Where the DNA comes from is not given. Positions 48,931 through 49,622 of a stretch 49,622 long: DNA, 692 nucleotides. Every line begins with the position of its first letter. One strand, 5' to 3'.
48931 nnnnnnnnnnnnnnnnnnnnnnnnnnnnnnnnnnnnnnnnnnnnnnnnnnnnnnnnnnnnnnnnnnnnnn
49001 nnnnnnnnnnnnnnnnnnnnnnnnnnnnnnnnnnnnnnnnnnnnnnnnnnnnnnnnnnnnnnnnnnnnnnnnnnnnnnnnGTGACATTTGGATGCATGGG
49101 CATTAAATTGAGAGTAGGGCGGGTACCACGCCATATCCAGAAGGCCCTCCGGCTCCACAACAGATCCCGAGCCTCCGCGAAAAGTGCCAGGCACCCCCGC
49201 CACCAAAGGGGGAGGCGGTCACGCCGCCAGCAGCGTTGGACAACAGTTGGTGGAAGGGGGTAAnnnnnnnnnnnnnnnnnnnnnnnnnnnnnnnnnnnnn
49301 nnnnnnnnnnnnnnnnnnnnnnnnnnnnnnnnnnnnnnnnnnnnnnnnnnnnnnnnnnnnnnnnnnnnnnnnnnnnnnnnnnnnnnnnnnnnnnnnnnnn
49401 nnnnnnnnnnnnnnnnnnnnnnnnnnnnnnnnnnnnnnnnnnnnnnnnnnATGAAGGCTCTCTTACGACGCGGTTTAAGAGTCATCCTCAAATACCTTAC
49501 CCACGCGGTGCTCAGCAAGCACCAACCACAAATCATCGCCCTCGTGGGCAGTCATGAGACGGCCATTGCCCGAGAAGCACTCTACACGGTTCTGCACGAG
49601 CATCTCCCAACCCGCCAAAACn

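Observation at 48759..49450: Orphan GC-rich, hairpin-dense transcription unit between divergent ftsW and murF-like genes: candidate novel RNA or micro-protein operon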

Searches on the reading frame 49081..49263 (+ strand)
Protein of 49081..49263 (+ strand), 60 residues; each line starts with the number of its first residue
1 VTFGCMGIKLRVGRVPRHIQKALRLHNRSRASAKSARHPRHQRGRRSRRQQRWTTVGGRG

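Call 11: search_protein_families(library=pfam, max_evalue=1, proteins=[window:49081-49263:+])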
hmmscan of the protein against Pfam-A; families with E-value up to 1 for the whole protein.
window:49081-49263:+ (60 aa): 0 families

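Call 68: search_protein_families(library=pfam, max_evalue=10, proteins=[window:49081-49260:+])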
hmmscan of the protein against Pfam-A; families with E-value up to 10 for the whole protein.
seq(60 aa): 0 families

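Call 83: search_protein_representatives(protein=window:49081-49260:+)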
Query: 60 residues. Proteins with E-value up to 0.001 (for the whole library): 0; up to 1e-10: 0; up to 1e-30: 0. The best 0 are listed.
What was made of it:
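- Closest known: Arginine-rich bacterial micro-proteins: DUF1127 proteins such as YjiS. Different: There is no hit among 1.84 billion representatives (call 83).
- ORF2 has no homologue among 1.84 billion representative proteins (call 83) and no Pfam family (call 68). There is no protein homologue (call 83).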

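Call 92: predict_structure(protein=window:49081-49260:+)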
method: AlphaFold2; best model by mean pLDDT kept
length: 60 residues; sequences in the alignment: 1
mean_pLDDT: 60.2   pTM: 0.29
mean pLDDT of the five models: 60.2, 60.2, 58.5, 58.0, 55.7
residues with pLDDT >= 90: 0; 70-90: 14; 50-70: 35; < 50: 11
segments of 3 or more residues with pLDDT < 50: 1-4, 41-43
pLDDT, mean of each block of 10 residues (from residue 1): 48 67 78 62 51 54
secondary structure, 60 per line:
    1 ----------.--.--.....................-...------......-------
elements in order: H17-37 H48-53

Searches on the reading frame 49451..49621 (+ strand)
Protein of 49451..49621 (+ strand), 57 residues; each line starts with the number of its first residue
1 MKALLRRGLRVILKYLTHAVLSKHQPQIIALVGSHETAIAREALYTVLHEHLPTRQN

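Call 26: find_homologous_proteins(query=window:49451-49621:+, max_evalue=0.001)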
Query seq(57 aa): no candidate shares three 5-residue words with the query. No homologue found.
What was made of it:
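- Tried and rejected: A word-index protein search with the neighbour's 57-aa N-terminus found nothing (call 26).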
